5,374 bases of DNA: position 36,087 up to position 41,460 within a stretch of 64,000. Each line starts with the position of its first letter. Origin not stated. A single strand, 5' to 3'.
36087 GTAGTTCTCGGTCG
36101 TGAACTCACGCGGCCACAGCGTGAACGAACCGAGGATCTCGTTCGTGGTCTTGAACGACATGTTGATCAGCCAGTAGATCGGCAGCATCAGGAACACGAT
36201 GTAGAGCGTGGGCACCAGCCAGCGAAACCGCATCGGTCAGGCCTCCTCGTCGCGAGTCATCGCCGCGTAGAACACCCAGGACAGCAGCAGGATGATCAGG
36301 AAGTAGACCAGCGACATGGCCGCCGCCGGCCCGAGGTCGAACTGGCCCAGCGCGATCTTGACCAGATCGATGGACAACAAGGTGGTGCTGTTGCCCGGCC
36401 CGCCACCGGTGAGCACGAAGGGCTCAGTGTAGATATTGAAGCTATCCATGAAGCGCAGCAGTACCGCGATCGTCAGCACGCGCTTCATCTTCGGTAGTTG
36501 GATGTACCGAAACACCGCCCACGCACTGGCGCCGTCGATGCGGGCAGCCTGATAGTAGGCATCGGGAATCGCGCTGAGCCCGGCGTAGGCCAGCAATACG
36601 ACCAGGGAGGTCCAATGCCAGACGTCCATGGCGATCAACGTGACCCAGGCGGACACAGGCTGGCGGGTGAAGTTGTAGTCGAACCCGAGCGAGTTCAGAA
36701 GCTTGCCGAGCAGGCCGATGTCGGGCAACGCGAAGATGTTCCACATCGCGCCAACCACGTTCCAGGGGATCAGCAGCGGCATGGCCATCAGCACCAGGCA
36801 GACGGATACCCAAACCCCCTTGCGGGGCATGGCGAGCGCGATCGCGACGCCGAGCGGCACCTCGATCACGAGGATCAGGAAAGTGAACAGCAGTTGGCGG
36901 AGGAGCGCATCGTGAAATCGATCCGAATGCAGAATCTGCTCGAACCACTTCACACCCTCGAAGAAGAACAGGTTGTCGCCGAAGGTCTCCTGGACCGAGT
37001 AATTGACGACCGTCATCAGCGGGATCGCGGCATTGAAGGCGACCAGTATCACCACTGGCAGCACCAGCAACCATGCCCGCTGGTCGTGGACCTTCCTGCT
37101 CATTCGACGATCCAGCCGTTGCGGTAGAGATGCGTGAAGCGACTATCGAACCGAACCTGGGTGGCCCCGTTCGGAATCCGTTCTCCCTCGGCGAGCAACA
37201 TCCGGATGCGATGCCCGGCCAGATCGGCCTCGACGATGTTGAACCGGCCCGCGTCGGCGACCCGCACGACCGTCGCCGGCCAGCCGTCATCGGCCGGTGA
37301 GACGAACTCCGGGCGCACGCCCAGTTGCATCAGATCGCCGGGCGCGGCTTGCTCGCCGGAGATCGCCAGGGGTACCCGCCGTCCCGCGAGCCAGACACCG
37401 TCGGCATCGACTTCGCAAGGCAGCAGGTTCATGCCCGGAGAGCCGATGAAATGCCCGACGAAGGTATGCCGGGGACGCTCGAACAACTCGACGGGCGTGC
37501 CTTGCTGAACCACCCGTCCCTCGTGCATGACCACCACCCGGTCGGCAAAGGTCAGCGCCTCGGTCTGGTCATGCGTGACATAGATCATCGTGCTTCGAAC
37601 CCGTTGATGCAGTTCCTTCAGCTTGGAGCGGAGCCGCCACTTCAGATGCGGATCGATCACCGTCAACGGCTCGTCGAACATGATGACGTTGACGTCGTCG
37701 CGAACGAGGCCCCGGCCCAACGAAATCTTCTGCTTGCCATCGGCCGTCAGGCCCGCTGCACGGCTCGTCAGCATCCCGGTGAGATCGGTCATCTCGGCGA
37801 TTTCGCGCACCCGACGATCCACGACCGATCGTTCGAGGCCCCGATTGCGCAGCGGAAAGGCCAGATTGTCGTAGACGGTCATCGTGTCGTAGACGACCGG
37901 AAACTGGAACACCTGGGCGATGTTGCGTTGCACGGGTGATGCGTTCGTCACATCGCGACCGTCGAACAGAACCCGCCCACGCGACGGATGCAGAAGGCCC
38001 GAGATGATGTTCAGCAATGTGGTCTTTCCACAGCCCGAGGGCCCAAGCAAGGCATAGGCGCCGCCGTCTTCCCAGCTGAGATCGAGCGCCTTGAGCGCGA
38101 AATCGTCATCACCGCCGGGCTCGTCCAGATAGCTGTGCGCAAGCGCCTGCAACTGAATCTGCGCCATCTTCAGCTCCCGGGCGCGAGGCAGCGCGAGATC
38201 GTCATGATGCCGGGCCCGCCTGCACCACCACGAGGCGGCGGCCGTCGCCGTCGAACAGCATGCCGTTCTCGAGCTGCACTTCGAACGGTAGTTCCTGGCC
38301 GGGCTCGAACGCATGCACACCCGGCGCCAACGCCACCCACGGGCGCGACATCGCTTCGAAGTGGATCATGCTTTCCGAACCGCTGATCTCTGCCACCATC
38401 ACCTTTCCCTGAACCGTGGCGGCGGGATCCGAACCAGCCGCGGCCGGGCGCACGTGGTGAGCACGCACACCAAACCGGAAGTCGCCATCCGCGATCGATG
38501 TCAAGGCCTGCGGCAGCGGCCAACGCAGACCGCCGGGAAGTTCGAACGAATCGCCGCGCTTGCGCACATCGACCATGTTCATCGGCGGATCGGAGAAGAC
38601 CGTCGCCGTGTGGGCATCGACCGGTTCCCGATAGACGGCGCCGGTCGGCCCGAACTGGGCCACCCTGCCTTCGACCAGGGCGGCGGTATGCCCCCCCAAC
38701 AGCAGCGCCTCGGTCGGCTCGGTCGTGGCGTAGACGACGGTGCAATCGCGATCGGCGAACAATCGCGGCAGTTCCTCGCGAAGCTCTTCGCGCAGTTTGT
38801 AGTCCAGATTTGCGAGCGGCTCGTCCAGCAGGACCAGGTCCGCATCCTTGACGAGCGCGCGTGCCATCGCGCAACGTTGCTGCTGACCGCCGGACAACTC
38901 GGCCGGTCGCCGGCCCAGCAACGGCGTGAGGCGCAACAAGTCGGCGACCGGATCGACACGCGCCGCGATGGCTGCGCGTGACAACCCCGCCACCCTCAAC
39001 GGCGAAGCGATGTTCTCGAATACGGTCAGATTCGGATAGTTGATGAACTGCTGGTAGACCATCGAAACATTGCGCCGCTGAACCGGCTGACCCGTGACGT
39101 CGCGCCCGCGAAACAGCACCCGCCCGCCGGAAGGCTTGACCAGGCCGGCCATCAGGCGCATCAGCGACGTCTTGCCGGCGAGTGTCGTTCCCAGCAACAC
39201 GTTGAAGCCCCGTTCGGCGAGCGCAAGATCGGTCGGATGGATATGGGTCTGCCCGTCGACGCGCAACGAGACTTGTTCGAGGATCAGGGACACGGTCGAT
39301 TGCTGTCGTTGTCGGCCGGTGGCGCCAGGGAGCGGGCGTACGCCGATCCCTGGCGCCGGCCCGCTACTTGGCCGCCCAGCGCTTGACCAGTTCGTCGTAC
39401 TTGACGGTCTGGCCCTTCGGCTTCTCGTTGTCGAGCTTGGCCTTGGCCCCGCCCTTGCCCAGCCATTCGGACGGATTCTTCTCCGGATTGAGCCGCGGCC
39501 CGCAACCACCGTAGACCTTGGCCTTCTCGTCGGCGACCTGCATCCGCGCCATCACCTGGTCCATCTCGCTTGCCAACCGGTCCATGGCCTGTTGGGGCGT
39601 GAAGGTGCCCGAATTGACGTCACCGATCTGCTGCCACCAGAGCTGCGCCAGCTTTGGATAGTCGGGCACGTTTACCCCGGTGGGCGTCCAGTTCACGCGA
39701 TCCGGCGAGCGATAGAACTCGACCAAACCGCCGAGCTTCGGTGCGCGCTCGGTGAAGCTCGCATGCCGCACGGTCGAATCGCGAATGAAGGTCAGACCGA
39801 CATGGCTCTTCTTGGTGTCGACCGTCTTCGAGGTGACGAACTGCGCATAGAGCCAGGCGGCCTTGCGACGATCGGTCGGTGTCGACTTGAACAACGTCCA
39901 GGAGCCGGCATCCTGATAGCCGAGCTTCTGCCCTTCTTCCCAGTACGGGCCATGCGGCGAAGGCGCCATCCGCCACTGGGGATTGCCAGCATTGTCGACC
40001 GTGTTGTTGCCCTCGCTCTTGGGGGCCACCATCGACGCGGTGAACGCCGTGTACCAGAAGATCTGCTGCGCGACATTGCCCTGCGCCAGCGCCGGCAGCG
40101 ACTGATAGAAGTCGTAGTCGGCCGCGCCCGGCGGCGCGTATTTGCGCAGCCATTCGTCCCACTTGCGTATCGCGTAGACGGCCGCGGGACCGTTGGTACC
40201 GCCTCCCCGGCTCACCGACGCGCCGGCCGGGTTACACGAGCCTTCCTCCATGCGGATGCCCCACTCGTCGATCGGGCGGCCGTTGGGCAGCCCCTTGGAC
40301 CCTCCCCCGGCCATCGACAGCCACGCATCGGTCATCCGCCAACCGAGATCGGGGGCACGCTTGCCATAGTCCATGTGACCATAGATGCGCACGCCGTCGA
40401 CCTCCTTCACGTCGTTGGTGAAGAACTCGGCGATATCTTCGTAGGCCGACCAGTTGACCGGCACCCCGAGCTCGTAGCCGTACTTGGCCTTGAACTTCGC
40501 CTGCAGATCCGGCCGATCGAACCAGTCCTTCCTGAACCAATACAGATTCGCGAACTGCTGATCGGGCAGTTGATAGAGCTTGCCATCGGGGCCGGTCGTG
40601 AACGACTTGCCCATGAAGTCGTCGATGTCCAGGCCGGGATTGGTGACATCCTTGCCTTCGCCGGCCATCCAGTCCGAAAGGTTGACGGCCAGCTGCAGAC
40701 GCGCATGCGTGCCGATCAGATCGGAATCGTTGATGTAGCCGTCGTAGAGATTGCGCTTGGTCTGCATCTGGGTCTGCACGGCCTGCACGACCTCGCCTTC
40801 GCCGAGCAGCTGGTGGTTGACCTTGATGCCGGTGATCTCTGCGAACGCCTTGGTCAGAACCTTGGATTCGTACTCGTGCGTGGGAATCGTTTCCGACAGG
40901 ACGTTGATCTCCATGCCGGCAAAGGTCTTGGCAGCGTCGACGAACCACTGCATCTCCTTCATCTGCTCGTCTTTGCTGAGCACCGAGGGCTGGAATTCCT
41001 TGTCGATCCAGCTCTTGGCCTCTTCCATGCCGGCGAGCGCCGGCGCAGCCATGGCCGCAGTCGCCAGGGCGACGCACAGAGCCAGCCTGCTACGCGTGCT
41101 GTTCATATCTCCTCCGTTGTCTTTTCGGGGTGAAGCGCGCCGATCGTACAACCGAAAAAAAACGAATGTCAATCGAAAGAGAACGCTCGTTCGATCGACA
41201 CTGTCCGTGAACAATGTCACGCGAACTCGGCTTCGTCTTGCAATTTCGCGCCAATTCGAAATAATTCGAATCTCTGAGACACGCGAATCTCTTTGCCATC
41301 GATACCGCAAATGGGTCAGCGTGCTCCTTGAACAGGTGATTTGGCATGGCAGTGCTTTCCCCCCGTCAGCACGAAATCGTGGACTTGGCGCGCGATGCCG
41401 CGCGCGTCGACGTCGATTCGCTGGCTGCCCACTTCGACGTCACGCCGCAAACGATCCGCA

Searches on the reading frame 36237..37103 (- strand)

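Call 59: search_protein_families(library=pfam, proteins=[window:36237-37103:-], max_evalue=0.001)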
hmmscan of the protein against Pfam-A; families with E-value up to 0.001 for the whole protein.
window:36237-37103:- (288 aa): 1 family
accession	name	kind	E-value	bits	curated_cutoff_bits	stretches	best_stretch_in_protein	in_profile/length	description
PF00528.27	BPD_transp_1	-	3.2e-17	63.3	26.4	1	82-279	2-176/184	Binding-protein-dependent transport system inner membrane component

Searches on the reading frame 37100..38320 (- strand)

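Call 59: search_protein_families(library=pfam, proteins=[window:37100-38320:-], max_evalue=0.001)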
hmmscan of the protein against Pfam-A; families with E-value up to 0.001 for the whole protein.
window:37100-38320:- (406 aa): 2 families
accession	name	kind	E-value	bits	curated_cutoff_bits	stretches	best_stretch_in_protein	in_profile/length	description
PF00005.33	ABC_tran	-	4.7e-23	82.8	25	1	76-219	1-136/137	ABC transporter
PF17912.7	OB_MalK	-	4.2e-09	37.6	27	1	293-338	1-51/53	MalK OB fold domain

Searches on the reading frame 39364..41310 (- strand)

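Call 59: search_protein_families(library=pfam, proteins=[window:39364-41310:-], max_evalue=0.001)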
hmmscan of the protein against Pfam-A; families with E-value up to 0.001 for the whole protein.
window:39364-41310:- (648 aa): 2 families
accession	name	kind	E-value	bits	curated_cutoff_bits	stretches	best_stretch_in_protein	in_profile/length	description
PF01547.30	SBP_bac_1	-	4.6e-19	70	26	1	150-495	12-303/307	Bacterial extracellular solute-binding protein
PF13416.11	SBP_bac_8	-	2.6e-06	27.9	27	1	153-499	3-250/279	Bacterial extracellular solute-binding protein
